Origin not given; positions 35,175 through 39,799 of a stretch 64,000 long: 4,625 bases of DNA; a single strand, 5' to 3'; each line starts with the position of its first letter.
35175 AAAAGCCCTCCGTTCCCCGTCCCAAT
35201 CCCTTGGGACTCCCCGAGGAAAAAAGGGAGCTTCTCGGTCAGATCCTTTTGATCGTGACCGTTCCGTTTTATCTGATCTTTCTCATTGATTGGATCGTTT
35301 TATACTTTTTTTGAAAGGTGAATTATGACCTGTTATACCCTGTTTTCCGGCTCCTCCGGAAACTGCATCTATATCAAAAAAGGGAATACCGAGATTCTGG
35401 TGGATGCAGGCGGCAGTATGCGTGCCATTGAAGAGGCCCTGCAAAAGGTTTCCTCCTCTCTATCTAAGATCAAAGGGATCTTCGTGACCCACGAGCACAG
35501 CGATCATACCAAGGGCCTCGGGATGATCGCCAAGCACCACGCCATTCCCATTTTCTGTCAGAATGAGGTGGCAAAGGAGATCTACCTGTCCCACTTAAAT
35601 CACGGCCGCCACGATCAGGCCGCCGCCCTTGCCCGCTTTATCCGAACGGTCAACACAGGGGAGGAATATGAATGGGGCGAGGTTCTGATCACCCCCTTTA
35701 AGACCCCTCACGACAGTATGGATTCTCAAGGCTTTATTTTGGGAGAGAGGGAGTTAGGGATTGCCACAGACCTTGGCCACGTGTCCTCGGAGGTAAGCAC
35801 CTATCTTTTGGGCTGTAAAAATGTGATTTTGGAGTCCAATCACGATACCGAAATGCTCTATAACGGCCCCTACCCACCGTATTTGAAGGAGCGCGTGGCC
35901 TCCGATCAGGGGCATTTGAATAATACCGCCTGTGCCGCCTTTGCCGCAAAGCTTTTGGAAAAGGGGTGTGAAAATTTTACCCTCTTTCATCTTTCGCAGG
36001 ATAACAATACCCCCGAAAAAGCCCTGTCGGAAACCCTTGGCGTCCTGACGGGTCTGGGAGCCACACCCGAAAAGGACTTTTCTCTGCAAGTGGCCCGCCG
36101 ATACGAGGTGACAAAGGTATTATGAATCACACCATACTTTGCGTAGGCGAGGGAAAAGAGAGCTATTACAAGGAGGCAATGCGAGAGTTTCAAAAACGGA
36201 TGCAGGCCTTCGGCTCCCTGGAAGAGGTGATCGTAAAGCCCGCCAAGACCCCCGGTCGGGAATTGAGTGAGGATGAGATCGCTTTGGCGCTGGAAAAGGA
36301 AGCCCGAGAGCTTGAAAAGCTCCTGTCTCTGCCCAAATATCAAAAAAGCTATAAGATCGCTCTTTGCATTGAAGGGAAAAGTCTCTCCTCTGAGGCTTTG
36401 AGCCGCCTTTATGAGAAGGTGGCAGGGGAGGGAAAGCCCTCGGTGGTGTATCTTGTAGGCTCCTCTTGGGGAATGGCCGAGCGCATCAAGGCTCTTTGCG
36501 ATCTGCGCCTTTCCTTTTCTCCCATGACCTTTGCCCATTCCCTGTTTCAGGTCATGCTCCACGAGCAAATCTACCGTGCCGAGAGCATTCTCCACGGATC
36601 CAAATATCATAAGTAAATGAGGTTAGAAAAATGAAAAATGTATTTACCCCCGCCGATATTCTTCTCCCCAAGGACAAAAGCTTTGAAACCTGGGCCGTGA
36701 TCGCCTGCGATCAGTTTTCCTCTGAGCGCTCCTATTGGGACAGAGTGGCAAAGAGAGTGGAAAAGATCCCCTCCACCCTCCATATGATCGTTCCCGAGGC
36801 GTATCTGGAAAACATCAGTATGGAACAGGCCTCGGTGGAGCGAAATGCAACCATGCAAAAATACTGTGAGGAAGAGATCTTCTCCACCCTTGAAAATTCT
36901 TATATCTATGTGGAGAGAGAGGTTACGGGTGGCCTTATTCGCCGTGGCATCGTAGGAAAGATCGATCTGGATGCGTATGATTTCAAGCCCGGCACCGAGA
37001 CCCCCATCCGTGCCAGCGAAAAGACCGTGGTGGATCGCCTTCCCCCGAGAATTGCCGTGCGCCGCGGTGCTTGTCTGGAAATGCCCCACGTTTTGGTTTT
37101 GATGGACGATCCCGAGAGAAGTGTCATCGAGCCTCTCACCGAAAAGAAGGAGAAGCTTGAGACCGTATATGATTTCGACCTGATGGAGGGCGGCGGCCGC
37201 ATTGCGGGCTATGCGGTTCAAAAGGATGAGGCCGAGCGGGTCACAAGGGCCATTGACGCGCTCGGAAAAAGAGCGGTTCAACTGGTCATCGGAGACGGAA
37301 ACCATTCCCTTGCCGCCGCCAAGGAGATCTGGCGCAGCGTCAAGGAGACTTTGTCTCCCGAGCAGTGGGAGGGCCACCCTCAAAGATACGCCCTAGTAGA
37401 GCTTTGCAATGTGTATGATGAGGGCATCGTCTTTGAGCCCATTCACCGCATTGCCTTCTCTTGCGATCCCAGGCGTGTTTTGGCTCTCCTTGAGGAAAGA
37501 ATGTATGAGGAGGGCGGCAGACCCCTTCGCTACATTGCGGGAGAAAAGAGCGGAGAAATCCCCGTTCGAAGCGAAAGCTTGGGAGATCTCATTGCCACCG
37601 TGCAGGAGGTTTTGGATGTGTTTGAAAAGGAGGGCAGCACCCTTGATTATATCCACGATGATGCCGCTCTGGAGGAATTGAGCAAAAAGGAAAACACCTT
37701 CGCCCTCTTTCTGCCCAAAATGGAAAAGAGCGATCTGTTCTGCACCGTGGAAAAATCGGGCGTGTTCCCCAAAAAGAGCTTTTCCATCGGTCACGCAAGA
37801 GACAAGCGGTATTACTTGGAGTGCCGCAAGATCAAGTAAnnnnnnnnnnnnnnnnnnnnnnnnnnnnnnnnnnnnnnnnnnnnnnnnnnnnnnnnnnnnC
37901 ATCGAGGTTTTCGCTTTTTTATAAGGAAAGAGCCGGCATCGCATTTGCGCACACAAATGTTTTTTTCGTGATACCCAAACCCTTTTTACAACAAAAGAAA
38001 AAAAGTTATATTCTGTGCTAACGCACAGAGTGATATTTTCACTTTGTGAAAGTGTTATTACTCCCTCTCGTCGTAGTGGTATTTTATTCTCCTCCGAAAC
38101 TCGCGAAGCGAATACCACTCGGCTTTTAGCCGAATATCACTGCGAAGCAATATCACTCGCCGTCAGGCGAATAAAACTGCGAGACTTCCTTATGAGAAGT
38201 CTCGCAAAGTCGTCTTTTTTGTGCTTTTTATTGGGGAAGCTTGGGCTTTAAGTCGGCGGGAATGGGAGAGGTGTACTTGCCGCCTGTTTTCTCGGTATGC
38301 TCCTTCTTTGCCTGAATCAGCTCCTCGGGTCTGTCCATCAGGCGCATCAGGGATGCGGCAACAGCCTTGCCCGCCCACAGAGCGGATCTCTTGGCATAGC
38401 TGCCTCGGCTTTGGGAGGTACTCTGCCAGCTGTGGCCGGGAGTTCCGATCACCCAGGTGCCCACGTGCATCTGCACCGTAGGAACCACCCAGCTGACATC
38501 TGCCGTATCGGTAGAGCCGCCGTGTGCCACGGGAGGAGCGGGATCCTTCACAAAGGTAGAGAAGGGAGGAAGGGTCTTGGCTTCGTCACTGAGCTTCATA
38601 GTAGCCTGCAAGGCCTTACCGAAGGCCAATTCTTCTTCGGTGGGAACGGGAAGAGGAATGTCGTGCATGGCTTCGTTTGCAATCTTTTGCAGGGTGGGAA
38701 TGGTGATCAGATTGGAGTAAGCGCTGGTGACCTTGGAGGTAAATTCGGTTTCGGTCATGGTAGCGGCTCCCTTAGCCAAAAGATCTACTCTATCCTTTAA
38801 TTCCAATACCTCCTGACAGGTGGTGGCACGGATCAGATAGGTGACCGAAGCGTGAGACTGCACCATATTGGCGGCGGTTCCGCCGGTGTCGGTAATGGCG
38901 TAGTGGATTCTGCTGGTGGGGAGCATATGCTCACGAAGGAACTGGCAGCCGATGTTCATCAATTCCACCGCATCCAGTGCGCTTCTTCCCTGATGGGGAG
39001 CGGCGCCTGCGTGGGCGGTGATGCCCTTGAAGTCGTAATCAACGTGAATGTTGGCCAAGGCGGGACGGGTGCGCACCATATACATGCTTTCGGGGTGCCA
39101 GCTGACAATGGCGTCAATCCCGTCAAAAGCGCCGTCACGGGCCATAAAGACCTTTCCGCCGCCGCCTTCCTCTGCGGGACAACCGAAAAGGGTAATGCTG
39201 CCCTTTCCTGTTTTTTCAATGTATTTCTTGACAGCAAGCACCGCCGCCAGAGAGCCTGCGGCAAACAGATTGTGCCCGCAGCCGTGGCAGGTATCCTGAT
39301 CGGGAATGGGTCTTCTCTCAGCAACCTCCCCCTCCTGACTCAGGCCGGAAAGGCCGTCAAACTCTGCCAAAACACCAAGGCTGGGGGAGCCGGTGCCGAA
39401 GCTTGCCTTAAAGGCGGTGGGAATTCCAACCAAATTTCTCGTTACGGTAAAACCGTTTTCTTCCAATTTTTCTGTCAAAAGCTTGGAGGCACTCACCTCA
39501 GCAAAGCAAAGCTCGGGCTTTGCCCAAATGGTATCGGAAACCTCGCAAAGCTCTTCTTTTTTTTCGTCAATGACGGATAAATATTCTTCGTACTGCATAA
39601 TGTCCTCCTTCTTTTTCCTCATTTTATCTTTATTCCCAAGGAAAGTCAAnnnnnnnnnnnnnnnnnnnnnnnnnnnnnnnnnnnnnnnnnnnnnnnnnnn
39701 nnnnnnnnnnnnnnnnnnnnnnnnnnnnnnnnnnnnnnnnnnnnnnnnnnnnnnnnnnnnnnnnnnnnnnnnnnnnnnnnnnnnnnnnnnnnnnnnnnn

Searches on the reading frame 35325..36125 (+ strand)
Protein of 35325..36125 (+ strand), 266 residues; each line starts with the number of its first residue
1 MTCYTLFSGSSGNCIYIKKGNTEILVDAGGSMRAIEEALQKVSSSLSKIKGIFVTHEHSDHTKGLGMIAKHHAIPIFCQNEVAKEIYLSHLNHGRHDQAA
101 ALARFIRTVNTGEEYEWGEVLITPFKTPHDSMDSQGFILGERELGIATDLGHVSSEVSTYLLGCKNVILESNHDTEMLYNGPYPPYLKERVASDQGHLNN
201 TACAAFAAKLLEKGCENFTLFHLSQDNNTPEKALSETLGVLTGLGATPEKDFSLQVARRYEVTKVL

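Call 48: search_protein_families(library=pfam, proteins=[window:35325-36125:+])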
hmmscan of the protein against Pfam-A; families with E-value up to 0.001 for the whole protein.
window:35325-36125:+ (266 aa): 3 families
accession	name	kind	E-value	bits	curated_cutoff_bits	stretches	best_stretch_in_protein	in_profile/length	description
PF12706.13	Lactamase_B_2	-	3.3e-19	69.7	27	1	22-210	1-190/200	Beta-lactamase superfamily domain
PF00753.33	Lactamase_B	-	5.5e-16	59.5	22.7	1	11-161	5-161/196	Metallo-beta-lactamase superfamily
PF13483.12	Lactamase_B_3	-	9e-05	22.9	24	0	13-133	8-86/160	Beta-lactamase superfamily domain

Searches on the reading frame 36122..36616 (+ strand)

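Call 48: search_protein_families(library=pfam, proteins=[window:36122-36616:+])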
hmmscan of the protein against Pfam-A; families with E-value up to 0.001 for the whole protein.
window:36122-36616:+ (164 aa): 1 family
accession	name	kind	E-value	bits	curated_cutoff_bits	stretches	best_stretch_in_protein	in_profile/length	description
PF02590.22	SPOUT_MTase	-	3.7e-40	137.9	27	1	1-163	1-154/154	Predicted SPOUT methyltransferase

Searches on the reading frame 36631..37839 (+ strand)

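Call 48: search_protein_families(library=pfam, proteins=[window:36631-37839:+])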
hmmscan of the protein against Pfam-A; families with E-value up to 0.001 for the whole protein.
window:36631-37839:+ (402 aa): 1 family
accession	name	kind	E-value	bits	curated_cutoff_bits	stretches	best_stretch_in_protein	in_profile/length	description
PF06245.16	DUF1015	-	4.9e-50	170.7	25.8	1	15-293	12-284/325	Protein of unknown function (DUF1015)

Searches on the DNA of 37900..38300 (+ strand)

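Call 7: search_rna_families(source=window, start=37900, end=38300, threshold=evalue, max_evalue=10, show_alignments=5)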
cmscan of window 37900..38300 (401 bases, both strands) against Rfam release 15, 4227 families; matches with E-value up to 10: 8.
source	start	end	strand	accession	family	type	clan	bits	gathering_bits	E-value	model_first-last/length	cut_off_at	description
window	38107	38179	-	RF01706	Gut-1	Gene; sRNA;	-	50.6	50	3.1e-09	1-77/77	no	Gut-1 RNA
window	38003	38087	+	RF01706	Gut-1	Gene; sRNA;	-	34.3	50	4.1e-05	1-77/77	no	Gut-1 RNA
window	38024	38050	+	RF03226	mir-8196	Gene; miRNA;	-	17.7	59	3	1-65/65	no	mir-8196 microRNA precursor family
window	37966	38044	-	RF00336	snoJ26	Gene; snRNA; snoRNA; CD-box;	-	15.5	50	6.7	1-147/147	no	Small nucleolar RNA J26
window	38019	38088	+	RF00057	RyhB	Gene; sRNA;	-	15.1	55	3.7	1-67/67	no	RyhB RNA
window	38214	38242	-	RF02098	DGCR5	Gene; lncRNA;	-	13.8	50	5.5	19-49/49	no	DiGeorge syndrome critical region gene 5 conserved region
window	38264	38300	+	RF02126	GHRLOS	Gene; lncRNA;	-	12.8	48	0.94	1-37/70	3'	Ghrelin opposite strand RNA conserved region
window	37900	37968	+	RF01673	PhrS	Gene; sRNA;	-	9.7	37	3.9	94-212/212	5'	PhrS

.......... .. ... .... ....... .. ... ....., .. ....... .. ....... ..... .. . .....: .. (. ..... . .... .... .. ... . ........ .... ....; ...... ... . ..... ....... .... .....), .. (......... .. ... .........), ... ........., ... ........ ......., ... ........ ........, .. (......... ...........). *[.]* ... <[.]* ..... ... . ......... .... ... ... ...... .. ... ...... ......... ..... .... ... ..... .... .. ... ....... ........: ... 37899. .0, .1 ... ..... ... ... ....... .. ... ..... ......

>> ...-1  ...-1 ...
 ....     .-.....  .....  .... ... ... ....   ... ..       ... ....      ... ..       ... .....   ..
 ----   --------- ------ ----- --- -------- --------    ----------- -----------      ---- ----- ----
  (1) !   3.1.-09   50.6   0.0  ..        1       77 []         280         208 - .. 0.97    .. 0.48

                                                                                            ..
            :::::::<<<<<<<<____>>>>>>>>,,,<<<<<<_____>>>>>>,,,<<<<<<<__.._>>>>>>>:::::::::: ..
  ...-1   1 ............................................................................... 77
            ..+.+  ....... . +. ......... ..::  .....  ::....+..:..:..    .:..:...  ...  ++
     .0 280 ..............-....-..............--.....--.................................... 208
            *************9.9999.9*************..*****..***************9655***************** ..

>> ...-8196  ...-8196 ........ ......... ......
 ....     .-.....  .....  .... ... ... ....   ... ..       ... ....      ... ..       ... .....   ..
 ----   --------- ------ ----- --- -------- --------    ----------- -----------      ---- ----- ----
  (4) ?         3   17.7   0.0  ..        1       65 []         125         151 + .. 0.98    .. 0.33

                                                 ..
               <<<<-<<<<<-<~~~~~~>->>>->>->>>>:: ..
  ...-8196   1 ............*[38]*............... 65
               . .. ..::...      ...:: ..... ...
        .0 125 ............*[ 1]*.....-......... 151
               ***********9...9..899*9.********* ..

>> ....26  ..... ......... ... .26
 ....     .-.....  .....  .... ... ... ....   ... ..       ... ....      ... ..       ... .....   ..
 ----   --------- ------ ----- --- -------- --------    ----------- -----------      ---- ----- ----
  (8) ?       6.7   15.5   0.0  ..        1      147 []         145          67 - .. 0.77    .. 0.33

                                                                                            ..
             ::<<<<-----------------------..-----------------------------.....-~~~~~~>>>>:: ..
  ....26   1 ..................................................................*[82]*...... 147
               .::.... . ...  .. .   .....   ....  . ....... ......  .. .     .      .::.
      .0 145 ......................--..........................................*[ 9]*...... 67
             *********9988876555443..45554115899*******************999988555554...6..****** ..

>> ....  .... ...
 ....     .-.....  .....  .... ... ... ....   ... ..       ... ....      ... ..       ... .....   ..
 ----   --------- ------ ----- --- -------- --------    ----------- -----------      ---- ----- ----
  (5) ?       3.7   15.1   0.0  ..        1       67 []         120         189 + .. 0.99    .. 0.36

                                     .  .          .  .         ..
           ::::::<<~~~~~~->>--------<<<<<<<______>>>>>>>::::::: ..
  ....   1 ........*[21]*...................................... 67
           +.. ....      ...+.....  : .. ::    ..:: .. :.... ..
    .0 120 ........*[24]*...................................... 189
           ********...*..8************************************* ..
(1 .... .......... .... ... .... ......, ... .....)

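Call 74: search_dna_similar(query=window:37995-38215:+, collection=plasmids, mode=distant, max_evalue=0.001, max_rows=15)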
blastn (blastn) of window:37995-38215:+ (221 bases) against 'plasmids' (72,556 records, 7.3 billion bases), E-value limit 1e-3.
No match.

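Call 75: search_dna_similar(query=window:37995-38215:+, collection=phages, mode=distant, max_evalue=0.001, max_rows=15)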
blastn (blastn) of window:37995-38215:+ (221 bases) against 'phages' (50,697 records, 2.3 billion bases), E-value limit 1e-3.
Records with a match: 1; places in all: 1; records where one place covers at least 80% of the query: 0.
Best place of each record, by identity: 60-80% 1.
By first word of the organism name: Bacteriophage 1.
By host as written in the record: - 1.
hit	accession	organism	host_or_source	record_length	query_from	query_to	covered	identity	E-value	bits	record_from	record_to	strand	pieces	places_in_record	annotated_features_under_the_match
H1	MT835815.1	Bacteriophage sp.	human fecal samples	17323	55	185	59%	75.8%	2e-14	85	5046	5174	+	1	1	record has no annotation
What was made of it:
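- Tried and rejected: There was no plasmid match and one unannotated faecal phage-like contig (calls 74-75).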

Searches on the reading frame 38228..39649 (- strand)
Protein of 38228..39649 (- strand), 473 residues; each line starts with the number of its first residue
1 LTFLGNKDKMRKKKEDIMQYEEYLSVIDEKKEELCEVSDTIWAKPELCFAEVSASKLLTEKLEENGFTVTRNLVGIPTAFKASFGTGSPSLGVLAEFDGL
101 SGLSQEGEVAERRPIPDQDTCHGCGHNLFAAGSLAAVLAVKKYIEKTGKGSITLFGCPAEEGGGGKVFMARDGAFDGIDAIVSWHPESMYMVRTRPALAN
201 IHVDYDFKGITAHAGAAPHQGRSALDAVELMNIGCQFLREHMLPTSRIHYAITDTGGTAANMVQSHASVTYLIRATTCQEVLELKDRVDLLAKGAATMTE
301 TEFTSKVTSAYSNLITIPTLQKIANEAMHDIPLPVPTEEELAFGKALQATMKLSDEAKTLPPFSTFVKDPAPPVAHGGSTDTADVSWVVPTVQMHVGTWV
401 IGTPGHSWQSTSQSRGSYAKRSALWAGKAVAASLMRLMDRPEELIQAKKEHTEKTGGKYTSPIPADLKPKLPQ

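Call 48: search_protein_families(library=pfam, proteins=[window:38228-39649:-])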
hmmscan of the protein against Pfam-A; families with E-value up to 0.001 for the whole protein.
window:38228-39649:- (473 aa): 2 families
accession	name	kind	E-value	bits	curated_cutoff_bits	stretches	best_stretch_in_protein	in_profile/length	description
PF01546.33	Peptidase_M20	-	5.9e-09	36.6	24.6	1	118-287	25-113/206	Peptidase family M20/M25/M40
PF07687.19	M20_dimer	-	6.6e-06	26.5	21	1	200-289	8-96/107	Peptidase dimerisation domain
